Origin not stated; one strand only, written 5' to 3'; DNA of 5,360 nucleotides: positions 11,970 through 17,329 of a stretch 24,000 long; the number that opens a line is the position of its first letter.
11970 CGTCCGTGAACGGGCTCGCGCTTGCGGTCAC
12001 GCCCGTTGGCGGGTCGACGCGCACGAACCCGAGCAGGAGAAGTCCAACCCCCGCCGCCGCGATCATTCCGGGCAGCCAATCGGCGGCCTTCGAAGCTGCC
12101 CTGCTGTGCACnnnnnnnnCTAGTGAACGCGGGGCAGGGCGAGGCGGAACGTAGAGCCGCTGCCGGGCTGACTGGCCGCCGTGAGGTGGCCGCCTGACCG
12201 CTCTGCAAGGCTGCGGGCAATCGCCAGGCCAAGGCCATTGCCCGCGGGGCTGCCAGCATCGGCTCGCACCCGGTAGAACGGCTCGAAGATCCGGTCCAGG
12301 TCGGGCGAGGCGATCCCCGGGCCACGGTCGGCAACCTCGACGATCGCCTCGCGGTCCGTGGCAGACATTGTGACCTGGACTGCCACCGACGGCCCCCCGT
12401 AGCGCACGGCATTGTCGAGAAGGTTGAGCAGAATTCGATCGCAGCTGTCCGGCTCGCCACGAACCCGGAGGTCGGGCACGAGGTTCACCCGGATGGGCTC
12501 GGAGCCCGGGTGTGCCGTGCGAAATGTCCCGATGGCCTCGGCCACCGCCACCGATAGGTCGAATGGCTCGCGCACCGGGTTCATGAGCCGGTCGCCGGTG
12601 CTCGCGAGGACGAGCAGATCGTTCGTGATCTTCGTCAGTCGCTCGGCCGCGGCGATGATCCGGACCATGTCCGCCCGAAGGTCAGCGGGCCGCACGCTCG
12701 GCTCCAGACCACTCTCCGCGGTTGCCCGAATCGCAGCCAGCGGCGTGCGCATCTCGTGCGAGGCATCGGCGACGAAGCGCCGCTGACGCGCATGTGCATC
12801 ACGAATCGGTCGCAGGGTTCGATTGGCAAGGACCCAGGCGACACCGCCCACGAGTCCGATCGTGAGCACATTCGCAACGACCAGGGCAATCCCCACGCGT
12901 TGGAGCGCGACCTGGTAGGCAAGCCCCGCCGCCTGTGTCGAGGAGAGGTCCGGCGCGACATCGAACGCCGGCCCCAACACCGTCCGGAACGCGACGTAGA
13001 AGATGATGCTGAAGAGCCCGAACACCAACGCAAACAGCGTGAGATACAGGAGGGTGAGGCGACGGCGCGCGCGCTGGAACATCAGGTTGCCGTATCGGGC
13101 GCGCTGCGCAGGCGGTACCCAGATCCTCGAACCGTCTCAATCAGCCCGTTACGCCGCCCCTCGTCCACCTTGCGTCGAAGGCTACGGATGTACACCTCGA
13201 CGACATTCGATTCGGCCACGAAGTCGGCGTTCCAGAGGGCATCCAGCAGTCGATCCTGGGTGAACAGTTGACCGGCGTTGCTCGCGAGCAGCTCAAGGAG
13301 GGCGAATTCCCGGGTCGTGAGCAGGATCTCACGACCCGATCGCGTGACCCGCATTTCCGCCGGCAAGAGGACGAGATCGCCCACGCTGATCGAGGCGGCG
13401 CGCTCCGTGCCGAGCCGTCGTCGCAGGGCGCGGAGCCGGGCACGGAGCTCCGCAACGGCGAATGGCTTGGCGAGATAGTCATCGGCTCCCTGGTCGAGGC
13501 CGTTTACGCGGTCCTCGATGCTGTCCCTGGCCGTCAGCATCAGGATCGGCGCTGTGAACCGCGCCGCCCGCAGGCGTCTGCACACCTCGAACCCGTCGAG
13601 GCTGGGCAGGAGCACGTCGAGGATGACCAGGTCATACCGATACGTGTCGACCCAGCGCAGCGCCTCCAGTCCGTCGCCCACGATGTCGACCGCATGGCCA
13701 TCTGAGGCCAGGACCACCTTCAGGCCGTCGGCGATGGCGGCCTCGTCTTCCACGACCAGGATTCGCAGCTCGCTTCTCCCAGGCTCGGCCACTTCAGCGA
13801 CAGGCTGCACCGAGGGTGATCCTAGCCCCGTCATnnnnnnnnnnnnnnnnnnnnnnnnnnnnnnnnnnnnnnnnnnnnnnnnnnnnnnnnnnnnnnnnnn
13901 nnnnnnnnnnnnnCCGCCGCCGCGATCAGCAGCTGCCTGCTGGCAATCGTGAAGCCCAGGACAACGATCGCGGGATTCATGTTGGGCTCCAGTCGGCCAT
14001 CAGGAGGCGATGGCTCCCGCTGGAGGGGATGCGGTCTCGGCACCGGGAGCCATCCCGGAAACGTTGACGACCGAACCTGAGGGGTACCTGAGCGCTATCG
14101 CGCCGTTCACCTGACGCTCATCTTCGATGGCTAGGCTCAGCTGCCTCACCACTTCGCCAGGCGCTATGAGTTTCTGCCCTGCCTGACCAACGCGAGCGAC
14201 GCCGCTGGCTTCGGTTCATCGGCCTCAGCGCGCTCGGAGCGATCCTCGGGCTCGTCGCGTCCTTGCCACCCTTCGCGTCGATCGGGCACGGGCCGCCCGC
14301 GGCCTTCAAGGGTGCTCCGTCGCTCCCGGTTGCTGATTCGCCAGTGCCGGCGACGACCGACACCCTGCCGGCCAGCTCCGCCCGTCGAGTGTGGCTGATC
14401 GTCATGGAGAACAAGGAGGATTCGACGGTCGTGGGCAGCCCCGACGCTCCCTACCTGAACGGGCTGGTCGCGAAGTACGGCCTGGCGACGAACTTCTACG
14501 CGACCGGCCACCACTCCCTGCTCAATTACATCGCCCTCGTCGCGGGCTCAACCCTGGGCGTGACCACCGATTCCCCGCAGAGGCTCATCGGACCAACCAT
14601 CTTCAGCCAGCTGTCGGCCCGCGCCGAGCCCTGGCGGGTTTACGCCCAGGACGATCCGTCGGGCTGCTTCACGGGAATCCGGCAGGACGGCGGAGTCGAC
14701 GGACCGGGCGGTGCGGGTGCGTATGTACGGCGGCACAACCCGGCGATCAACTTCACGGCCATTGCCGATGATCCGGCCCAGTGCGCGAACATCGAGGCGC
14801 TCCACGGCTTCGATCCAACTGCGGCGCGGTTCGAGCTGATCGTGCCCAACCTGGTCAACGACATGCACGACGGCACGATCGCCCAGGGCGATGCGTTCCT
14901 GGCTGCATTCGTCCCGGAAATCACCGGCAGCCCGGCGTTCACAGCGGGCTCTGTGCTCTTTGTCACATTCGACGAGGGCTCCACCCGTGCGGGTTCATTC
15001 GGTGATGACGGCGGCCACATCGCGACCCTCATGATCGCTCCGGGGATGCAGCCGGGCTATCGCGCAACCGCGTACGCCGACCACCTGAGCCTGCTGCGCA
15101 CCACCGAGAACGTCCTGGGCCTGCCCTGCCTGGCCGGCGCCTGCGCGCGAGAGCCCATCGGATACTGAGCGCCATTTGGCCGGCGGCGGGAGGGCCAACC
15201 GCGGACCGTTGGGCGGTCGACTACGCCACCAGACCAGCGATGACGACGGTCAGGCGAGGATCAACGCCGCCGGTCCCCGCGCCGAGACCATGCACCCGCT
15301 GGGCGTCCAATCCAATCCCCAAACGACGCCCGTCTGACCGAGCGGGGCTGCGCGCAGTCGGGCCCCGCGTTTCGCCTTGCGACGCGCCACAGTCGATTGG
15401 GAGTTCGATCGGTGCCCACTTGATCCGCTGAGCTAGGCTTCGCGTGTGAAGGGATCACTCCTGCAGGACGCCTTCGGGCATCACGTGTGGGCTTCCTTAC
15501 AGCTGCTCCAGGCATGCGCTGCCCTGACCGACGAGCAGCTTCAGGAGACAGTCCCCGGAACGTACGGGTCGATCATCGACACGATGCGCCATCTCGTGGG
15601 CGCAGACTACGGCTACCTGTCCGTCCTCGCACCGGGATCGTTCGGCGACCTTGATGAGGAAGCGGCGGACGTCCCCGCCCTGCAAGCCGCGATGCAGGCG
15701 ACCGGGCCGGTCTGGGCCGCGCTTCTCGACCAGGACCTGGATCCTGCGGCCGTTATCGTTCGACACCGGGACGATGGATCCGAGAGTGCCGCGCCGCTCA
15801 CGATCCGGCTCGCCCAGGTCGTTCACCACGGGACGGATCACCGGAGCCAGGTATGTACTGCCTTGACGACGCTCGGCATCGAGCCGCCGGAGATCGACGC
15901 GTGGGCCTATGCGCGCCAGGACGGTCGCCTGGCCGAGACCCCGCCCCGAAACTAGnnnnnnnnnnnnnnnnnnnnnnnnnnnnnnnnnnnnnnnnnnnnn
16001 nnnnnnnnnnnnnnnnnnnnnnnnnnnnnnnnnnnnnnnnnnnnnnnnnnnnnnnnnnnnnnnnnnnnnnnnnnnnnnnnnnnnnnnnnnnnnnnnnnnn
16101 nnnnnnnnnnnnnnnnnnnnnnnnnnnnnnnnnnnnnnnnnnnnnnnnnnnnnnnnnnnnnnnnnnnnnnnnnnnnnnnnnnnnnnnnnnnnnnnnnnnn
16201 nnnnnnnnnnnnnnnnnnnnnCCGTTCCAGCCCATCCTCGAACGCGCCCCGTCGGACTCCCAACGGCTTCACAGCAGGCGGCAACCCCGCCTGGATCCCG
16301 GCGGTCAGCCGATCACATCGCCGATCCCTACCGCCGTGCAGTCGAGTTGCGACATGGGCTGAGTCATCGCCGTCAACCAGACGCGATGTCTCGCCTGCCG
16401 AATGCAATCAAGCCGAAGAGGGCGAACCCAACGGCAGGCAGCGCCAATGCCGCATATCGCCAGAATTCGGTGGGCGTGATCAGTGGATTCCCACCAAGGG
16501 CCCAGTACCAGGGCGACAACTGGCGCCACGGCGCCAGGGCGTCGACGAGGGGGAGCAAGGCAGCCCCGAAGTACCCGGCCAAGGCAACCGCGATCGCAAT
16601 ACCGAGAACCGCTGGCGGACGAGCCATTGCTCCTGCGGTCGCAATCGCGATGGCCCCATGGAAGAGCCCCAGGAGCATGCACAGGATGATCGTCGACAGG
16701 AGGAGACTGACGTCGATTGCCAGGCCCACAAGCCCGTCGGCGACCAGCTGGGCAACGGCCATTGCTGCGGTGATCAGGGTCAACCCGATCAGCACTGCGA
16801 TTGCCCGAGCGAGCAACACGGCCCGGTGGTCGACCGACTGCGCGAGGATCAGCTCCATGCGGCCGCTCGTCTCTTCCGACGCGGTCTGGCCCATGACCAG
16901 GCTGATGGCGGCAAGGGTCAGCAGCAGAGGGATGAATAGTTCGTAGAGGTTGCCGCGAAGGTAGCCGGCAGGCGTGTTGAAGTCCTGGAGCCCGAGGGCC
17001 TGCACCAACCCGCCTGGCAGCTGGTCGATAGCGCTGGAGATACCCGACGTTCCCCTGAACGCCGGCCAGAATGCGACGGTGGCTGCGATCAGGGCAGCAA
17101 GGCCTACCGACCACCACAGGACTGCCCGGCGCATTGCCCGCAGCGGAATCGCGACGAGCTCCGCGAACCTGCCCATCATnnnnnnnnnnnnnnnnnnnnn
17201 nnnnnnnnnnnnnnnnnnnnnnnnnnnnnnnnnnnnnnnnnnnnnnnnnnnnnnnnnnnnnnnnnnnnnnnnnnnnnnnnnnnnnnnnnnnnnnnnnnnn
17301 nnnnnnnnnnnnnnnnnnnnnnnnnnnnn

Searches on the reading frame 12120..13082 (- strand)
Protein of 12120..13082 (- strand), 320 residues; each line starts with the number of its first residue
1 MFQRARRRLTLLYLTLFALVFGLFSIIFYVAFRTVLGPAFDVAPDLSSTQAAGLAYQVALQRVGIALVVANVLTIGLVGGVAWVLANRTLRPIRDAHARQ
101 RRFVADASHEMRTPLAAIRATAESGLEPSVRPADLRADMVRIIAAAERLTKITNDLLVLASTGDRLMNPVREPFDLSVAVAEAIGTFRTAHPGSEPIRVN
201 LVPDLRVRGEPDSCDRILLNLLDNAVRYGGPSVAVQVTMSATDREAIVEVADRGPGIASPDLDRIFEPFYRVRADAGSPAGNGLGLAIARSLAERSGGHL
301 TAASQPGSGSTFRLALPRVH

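Call 6: search_protein_families(library=pfam, proteins=[window:12120-13082:-], max_evalue=0.01)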
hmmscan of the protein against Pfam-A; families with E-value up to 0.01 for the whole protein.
window:12120-13082:- (320 aa): 3 families
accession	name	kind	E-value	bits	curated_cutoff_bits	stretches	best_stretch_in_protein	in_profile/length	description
PF02518.31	HATPase_c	-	1.2e-26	93.8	26.4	1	211-318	3-109/111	Histidine kinase-, DNA gyrase B-, and HSP90-like ATPase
PF00512.31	HisKA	-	1.2e-14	54.5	26.9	1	100-161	2-62/66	His Kinase A (phospho-acceptor) domain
PF13581.12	HATPase_c_2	-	2.8e-05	24.5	27.4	1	223-294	41-110/127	Histidine kinase-like ATPase domain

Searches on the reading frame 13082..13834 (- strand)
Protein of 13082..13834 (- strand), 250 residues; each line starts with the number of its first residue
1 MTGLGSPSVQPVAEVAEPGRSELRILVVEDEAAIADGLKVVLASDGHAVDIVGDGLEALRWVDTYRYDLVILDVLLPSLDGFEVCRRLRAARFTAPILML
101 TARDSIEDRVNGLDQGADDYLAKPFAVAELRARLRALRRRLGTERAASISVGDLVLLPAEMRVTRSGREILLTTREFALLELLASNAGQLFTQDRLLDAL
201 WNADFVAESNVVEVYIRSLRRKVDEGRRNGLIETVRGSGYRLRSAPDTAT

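Call 6: search_protein_families(library=pfam, proteins=[window:13082-13834:-], max_evalue=0.01)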
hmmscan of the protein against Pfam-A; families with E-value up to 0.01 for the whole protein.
window:13082-13834:- (250 aa): 4 families
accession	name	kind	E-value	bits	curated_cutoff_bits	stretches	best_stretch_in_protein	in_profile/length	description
PF00072.30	Response_reg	-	1.2e-29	103.2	30.2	1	25-134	1-110/111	Response regulator receiver domain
PF00486.34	Trans_reg_C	-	1.3e-25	89.7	26.2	1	167-242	1-77/77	Transcriptional regulatory protein, C terminal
PF21695.3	GlnR_1st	-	0.0026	18.1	27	1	47-136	24-109/111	Transcription regulator GlnR, N-terminal domain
PF24107.1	DUF7382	-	0.0039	17.5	27.4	1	9-50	8-49/65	Domain of unknown function (DUF7382)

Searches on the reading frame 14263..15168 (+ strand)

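Call 5: search_protein_families(library=pfam, proteins=[window:14263-15168:+], max_evalue=0.01)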
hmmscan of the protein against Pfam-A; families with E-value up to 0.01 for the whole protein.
window:14263-15168:+ (301 aa): 1 family
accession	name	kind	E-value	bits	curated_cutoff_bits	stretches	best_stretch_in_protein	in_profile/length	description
PF04185.19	Phosphoesterase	-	1.9e-18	67.2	23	1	60-288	105-356/356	Phosphoesterase family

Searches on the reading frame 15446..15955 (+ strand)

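Call 5: search_protein_families(library=pfam, proteins=[window:15446-15955:+], max_evalue=0.01)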
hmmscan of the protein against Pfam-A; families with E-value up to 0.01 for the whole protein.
window:15446-15955:+ (169 aa): 2 families
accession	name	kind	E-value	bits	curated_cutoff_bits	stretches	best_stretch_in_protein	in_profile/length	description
PF05163.17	DinB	-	2.2e-14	54.2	23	1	9-157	8-159/165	DinB family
PF12867.12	DinB_2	-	2.7e-06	28.3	24.8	1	20-135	9-127/128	DinB superfamily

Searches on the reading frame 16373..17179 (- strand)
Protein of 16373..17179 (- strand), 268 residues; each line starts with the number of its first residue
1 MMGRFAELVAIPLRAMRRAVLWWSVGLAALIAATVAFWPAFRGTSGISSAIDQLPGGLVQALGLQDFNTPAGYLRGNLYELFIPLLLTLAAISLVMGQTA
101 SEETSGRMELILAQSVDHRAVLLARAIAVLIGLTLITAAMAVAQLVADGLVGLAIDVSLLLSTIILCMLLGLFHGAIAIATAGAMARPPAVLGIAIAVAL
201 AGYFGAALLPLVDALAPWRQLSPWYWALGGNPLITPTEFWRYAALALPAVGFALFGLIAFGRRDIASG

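Call 5: search_protein_families(library=pfam, proteins=[window:16373-17179:-], max_evalue=0.01)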
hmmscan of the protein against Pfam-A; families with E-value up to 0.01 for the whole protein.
window:16373-17179:- (268 aa): 2 families
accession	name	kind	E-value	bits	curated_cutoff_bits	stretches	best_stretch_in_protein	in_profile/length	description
PF12698.13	ABC2_membrane_3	-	9.1e-05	22.1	31.6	1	66-237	153-312/347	ABC-2 family transporter protein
PF12679.13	ABC2_membrane_2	-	0.00016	21.5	27.2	1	16-204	12-199/283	ABC-2 family transporter protein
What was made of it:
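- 16373..17179 (-): ABC-2 type permease, overlapping the ATPase gene by 4 nt. Weak Pfam ABC2_membrane_2/3 hits below the cut-off (call 5).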

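Call 35: search_protein_families(library=ncbifam, proteins=[window:16373-17179:-], max_evalue=0.001)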
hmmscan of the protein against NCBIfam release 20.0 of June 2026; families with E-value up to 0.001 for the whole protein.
window:16373-17179:- (268 aa): 0 families
